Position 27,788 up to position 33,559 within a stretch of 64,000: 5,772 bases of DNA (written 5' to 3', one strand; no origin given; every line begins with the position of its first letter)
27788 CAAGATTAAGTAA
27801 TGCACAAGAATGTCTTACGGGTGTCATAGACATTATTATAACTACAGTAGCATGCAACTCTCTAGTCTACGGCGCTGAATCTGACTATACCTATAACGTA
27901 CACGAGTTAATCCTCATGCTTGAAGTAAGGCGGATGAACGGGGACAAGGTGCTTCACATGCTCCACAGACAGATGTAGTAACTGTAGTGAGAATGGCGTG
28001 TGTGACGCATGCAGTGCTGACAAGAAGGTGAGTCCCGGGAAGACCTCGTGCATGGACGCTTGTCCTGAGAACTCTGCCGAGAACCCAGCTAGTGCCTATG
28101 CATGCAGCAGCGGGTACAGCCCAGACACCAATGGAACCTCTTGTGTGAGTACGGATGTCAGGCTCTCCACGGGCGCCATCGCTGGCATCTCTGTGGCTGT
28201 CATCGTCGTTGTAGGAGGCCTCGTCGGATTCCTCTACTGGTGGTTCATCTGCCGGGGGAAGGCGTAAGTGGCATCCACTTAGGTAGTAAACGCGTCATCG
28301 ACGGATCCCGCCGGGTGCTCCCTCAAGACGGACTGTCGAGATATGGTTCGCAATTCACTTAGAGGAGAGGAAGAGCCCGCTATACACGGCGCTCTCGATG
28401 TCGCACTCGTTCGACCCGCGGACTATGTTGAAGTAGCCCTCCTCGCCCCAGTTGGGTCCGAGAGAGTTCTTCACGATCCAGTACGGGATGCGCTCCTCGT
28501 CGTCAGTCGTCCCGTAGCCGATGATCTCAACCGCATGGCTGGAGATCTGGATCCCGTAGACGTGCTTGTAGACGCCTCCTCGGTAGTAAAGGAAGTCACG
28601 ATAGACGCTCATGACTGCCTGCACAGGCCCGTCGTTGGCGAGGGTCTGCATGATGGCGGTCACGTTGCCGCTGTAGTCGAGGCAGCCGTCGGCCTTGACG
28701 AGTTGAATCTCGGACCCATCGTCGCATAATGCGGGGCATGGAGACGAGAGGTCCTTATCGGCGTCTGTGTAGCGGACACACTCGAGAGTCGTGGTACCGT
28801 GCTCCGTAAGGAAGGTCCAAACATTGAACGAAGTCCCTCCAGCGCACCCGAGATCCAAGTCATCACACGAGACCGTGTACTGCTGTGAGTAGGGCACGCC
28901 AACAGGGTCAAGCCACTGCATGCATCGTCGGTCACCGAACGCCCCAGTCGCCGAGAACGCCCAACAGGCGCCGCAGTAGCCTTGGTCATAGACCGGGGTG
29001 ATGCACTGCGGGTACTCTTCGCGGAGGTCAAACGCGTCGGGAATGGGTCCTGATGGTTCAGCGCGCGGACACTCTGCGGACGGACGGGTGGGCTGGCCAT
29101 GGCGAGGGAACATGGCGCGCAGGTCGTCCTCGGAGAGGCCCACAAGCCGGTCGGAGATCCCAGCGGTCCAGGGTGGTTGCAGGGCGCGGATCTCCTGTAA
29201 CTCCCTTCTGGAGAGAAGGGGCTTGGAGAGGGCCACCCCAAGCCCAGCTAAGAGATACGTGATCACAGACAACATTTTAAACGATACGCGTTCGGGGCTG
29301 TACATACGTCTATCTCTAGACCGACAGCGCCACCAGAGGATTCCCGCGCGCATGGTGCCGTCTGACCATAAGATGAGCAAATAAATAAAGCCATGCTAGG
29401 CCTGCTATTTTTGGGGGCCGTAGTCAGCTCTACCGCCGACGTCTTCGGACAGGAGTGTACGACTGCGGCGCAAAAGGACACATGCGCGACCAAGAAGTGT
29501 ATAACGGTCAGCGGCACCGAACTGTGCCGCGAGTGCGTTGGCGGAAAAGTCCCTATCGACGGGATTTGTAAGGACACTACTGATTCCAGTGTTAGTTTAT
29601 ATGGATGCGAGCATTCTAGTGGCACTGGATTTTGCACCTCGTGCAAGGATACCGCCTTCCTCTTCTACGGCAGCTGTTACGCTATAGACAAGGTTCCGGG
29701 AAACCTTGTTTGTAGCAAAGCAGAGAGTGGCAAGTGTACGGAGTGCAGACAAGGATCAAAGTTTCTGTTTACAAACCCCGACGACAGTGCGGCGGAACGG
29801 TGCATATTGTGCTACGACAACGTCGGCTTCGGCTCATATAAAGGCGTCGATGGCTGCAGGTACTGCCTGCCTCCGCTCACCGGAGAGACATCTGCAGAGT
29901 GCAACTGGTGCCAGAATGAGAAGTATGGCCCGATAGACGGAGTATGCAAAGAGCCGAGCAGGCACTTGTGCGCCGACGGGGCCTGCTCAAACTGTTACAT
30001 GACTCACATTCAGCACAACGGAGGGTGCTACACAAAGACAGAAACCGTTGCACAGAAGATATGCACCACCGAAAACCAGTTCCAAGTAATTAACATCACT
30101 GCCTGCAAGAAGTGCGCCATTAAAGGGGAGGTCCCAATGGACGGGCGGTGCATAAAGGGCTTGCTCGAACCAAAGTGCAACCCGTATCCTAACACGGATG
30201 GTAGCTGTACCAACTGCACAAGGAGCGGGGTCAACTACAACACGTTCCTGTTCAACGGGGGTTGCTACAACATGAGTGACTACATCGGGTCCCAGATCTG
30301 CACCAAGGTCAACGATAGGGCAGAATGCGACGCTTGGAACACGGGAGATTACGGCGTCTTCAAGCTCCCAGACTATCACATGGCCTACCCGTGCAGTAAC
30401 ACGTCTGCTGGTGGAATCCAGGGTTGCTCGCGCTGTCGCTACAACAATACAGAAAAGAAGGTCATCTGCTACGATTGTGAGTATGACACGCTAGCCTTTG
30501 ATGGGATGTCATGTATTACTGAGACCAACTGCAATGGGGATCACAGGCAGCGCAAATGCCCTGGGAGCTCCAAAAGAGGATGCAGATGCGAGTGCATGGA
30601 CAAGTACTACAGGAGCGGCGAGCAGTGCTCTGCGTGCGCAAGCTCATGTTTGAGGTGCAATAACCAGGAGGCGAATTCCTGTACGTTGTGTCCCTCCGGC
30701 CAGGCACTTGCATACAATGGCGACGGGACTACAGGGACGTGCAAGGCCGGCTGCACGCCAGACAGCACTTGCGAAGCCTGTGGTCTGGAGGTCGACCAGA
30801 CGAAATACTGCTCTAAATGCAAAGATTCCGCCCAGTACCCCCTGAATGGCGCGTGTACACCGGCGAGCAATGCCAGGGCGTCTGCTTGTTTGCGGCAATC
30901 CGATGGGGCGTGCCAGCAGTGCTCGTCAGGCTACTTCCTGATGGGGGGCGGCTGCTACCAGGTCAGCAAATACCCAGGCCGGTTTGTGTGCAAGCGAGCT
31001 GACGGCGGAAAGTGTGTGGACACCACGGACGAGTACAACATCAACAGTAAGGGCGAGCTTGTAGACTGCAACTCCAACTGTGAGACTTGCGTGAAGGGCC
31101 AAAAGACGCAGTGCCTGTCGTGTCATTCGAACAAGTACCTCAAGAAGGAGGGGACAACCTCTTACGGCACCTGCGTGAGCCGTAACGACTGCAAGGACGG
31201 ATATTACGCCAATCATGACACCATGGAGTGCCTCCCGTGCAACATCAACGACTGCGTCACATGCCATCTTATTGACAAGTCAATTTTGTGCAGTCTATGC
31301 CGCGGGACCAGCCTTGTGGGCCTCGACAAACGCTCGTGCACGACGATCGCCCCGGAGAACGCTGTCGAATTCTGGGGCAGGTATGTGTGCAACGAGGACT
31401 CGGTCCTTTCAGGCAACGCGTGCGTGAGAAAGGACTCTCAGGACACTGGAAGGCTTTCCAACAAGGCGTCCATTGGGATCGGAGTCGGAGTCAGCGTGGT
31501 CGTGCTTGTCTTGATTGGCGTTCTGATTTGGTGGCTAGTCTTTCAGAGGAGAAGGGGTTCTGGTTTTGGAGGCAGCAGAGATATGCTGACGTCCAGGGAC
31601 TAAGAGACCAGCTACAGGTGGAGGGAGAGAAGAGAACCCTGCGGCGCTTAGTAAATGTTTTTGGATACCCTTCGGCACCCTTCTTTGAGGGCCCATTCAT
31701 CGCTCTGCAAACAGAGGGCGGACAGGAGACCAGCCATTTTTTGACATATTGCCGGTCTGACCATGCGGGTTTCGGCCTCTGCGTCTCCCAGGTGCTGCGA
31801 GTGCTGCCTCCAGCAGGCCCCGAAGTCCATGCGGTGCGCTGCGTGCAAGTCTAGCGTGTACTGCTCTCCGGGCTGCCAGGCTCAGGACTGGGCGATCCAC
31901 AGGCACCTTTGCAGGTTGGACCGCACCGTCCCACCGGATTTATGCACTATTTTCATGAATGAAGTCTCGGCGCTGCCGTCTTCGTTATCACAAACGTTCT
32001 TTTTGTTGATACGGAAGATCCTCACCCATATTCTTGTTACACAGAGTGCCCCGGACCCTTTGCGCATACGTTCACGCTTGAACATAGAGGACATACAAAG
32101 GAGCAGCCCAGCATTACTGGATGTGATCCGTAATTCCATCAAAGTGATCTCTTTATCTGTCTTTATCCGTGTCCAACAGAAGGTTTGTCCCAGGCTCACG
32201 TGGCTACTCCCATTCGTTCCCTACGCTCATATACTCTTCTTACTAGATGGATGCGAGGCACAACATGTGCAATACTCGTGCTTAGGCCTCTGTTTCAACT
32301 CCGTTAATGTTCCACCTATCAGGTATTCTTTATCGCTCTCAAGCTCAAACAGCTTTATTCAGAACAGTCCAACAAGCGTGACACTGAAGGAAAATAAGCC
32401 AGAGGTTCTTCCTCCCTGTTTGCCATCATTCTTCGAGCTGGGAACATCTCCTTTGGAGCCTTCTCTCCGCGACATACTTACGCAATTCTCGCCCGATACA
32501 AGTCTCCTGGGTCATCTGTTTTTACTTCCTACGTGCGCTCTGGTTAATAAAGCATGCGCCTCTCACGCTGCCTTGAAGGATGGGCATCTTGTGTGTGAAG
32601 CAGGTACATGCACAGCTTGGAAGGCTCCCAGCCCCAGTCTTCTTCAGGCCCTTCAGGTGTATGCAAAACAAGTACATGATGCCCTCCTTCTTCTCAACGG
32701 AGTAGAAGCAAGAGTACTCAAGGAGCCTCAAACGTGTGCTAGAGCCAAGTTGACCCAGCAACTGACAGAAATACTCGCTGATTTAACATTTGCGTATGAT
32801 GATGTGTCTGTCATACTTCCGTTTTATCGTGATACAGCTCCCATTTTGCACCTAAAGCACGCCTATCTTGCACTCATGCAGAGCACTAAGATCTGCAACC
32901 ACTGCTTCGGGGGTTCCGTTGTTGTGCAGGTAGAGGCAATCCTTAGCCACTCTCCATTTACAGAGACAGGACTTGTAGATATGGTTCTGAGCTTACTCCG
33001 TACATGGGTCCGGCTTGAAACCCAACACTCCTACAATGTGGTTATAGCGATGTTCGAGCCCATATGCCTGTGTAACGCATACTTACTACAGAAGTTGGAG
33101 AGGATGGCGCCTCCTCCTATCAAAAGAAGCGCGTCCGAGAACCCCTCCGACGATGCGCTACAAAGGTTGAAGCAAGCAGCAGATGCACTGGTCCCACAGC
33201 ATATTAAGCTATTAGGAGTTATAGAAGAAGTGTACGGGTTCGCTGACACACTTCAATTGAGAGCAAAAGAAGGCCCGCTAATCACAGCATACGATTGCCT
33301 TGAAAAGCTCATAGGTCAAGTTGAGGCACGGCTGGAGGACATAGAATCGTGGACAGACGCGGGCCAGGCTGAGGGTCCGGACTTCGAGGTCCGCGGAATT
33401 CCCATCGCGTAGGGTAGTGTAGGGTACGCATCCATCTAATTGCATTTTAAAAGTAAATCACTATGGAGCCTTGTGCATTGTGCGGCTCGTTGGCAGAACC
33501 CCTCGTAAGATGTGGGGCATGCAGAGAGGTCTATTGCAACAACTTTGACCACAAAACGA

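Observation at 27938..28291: Orphan VSP 3' end (TM plus CRGKA plus AGTAAAC) with no 5' half, in a housekeeping neighbourhood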

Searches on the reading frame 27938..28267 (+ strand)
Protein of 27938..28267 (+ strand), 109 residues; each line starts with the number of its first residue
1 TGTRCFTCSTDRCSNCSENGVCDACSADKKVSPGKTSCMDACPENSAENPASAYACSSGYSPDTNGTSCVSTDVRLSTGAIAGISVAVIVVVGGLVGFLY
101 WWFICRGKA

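Call 8: search_protein_families(library=pfam, proteins=[window:27938-28267:+], max_evalue=0.01)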
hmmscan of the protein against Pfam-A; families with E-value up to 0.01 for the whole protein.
window:27938-28267:+ (109 aa): 2 families
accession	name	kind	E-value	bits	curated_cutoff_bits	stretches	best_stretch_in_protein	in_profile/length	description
PF03302.18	VSP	-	7.9e-19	68.2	31.4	1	3-109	301-397/397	Giardia variant-specific surface protein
PF12955.13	Vps3844_C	-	0.0015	19.1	27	1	10-100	9-91/104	Vacuolar sorting protein Vps3844, C-terminal domain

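Call 9: find_homologous_proteins(query=window:27938-28267:+, max_evalue=0.001)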
Query window:27938-28267:+ (109 aa): 105 proteins with E <= 0.001 among 116 candidates.
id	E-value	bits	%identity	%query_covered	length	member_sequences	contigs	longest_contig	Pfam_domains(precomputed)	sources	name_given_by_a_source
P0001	1.4e-39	153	100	65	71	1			PF03302.19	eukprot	eukprot:XP_001707286.1 VSP, putative [Giardia lamblia ATCC 50803]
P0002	7.4e-34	134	64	96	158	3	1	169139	PF03302.19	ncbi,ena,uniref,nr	ncbi:Variant-specific surface protein [Giardia duodenalis]|uniref:Variant-specific surface protein n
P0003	8.4e-34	134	83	73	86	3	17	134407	-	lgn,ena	-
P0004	2.0e-33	133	60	99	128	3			PF03302.19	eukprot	eukprot:XP_001703834.1 VSP [Giardia lamblia ATCC 50803]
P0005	4.4e-33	132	61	99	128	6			PF03302.19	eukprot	eukprot:XP_001709654.1 VSP [Giardia lamblia ATCC 50803]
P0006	1.3e-32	130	60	99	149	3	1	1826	PF03302.19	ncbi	ncbi:Variant-specific surface protein, partial [Giardia duodenalis]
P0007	3.2e-27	113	67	81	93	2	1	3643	PF03302.19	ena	-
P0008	5.1e-20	90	51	89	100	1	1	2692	PF03302.19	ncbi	ncbi:Variant-specific surface protein, partial [Giardia duodenalis]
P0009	1.5e-19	88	62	65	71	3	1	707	PF03302.19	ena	-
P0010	1.7e-19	88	52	81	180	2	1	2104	PF03302.19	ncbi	ncbi:Variant-specific surface protein, partial [Giardia duodenalis]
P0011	1.9e-19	88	51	89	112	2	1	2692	PF03302.19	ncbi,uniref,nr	ncbi:Variant-specific surface protein [Giardia duodenalis]|uniref:Variant-specific surface protein n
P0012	9.2e-19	86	68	65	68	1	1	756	PF03302.19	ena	-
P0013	1.0e-18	85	50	94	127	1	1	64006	PF03302.19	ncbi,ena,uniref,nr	ncbi:Hypothetical protein DHA2_151917 [Giardia duodenalis]|uniref:VSP n=1 Tax=Giardia intestinalis T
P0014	2.3e-18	84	47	100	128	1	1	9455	PF03302.19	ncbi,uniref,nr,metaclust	ncbi:VSP [Giardia lamblia P15]|uniref:VSP n=1 Tax=Giardia intestinalis (strain P15) TaxID=658858 Rep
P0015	2.9e-18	84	46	96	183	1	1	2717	PF03302.19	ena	-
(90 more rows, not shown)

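Call 11: find_encoding_contigs(protein=P0003, flank=6000, max_places=8)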
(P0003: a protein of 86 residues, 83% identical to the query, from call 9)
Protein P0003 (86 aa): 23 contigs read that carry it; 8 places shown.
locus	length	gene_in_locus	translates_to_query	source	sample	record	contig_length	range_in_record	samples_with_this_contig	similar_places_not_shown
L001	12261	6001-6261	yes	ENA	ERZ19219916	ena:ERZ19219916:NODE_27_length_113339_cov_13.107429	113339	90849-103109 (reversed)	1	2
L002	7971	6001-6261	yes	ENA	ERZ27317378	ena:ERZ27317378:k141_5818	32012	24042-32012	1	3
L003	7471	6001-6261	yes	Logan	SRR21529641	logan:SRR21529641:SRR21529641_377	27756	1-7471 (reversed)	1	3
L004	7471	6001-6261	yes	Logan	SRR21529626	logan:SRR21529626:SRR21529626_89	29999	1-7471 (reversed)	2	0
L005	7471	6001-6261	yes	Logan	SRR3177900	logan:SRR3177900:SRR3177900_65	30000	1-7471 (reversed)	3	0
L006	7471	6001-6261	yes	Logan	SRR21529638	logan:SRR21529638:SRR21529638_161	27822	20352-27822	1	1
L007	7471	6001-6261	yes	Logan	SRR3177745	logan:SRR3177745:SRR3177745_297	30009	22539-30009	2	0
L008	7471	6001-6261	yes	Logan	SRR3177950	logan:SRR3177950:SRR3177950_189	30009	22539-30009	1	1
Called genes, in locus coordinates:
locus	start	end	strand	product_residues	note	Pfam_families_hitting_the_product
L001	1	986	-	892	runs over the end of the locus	PF17681:GCP_N_terminal, PF04130:GCP_C_terminal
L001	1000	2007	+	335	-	-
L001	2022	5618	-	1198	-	PF00009:GTP_EFTU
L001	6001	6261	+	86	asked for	-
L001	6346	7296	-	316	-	PF00112:Peptidase_C1, PF03051:Peptidase_C1_2 (faint)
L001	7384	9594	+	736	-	PF03302:VSP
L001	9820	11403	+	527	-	PF01753:zf-MYND (weak)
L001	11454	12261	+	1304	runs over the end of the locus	PF09416:UPF1_Zn_bind, PF13086:AAA_11, PF13245:AAA_19 (faint), PF13604:AAA_30 (faint), PF13087:AAA_12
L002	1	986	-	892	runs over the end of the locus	PF17681:GCP_N_terminal, PF04130:GCP_C_terminal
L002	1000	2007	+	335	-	-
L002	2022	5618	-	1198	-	PF00009:GTP_EFTU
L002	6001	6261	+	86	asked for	-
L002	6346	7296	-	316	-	PF00112:Peptidase_C1, PF03051:Peptidase_C1_2 (faint)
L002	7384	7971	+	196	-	?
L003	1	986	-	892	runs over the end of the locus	PF17681:GCP_N_terminal, PF04130:GCP_C_terminal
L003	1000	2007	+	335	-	-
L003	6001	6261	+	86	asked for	-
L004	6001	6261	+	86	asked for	-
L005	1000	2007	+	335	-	-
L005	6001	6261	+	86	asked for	-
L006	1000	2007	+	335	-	-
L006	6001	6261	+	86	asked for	-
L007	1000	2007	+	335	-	-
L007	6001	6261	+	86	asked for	-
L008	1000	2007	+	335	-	-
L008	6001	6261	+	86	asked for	-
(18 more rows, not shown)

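Call 12: list_cluster_members(proteins=[P0001, P0003, window:27998-28264:+])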
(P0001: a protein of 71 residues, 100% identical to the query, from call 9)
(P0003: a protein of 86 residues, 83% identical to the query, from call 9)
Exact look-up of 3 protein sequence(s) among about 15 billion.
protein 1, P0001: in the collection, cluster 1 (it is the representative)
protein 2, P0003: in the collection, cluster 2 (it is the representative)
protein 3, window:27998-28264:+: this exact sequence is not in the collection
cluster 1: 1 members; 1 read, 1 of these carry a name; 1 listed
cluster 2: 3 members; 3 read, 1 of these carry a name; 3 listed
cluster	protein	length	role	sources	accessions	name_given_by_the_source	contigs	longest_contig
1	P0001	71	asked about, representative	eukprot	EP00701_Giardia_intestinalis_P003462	XP_001707286.1 VSP, putative [Giardia lamblia ATCC 50803]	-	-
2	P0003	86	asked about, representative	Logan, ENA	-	-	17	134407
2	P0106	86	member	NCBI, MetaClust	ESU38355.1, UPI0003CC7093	Hypothetical protein DHA2_150629, partial [Giardia duodenalis] | status=active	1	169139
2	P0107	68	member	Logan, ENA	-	-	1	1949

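Call 17: find_encoding_contigs(protein=P0001, flank=3000, max_places=10)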
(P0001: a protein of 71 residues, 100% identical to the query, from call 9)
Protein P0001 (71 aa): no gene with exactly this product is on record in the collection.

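Call 45: find_encoding_contigs(protein=P0002, flank=10000, max_places=6)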
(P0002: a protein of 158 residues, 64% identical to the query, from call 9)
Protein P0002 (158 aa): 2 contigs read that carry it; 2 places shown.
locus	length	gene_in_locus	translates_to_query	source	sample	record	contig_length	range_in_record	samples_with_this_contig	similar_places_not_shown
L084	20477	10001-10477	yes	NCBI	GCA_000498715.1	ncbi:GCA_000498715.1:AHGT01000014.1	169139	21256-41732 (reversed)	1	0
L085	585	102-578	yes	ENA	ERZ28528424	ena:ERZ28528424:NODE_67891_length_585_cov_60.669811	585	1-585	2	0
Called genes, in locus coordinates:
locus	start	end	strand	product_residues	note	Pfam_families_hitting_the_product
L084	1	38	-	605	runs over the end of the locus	-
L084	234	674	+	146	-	PF00125:Histone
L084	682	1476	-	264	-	PF18345:zf_CCCH_4 (faint)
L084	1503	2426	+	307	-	-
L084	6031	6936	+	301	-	PF13606:Ank_3 (faint), PF13637:Ank_4 (faint), PF13857:Ank_5 (faint), PF12796:Ank_2, PF00023:Ank (weak)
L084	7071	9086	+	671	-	PF00069:Pkinase, PF07714:PK_Tyr_Ser-Thr, PF00023:Ank (faint), PF12796:Ank_2, PF12796:Ank_2, PF13637:Ank_4 (weak), PF12796:Ank_2, PF13857:Ank_5 (weak), +1 more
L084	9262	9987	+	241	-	PF00023:Ank (faint), PF12796:Ank_2, PF13606:Ank_3 (faint), PF13637:Ank_4 (faint), PF12796:Ank_2 (weak), PF13920:zf-C3HC4_3 (weak)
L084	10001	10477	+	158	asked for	PF03302:VSP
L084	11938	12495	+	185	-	PF04969:CS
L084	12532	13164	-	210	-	PF00252:Ribosomal_L16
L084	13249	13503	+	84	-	-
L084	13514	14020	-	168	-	-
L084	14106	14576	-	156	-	PF09229:Aha1_N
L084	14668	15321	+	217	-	-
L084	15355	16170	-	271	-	-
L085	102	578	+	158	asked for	PF03302:VSP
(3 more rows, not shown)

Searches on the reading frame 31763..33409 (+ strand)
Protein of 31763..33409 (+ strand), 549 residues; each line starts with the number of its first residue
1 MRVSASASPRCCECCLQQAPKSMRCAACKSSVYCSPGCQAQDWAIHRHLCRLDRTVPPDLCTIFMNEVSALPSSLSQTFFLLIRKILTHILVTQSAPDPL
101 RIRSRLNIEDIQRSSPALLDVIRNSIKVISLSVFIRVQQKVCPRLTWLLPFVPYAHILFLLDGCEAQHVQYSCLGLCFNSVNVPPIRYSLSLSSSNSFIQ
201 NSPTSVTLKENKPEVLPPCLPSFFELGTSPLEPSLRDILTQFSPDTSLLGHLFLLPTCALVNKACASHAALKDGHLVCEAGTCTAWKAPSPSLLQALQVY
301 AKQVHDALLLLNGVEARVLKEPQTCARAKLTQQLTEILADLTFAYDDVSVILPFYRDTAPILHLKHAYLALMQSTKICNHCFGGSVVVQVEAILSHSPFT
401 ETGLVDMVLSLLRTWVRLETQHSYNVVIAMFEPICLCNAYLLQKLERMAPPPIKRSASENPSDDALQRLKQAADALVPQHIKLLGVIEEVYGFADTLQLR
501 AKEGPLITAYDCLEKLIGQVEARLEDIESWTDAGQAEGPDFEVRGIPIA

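Call 37: find_homologous_proteins(query=window:31763-33409:+, max_evalue=1e-20)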
Query window:31763-33409:+ (549 aa): 4 proteins with E <= 1e-20 among 8000 candidates.
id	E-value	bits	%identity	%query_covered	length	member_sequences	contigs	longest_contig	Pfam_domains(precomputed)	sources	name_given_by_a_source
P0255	0.0e+0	1170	98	96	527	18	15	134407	PF01753.25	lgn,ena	-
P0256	0.0e+0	1079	86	100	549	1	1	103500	PF01753.25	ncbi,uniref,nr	ncbi:Hypothetical protein GLP15_4595 [Giardia lamblia P15]|uniref:MYND-type domain-containing protei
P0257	6.5e-272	921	72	100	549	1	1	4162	PF01753.25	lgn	-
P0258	1.1e-269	914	73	100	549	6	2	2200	PF01753.25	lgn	-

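Call 38: find_encoding_contigs(protein=P0256, flank=10000, max_places=2)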
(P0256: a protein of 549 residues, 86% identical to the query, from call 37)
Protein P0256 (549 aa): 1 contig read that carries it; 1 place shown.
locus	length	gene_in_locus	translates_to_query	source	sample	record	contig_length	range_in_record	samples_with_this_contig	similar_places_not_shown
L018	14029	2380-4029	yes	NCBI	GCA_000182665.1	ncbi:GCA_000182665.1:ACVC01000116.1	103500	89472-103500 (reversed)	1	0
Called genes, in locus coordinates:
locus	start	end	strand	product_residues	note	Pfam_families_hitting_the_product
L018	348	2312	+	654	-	PF03302:VSP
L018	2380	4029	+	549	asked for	PF01753:zf-MYND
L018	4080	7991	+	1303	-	PF09416:UPF1_Zn_bind, PF13245:AAA_19 (faint), PF13086:AAA_11, PF13604:AAA_30 (faint), PF13087:AAA_12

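Call 39: find_encoding_contigs(protein=P0257, flank=10000, max_places=2)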
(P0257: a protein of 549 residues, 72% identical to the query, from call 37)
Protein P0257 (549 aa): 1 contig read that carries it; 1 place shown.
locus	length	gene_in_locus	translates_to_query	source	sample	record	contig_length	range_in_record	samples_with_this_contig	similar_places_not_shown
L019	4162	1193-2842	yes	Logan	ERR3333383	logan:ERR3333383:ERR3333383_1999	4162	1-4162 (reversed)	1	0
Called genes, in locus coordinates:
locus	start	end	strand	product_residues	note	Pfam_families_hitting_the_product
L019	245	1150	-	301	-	PF00069:Pkinase, PF07714:PK_Tyr_Ser-Thr (weak)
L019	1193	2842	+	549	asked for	PF01753:zf-MYND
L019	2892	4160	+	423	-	?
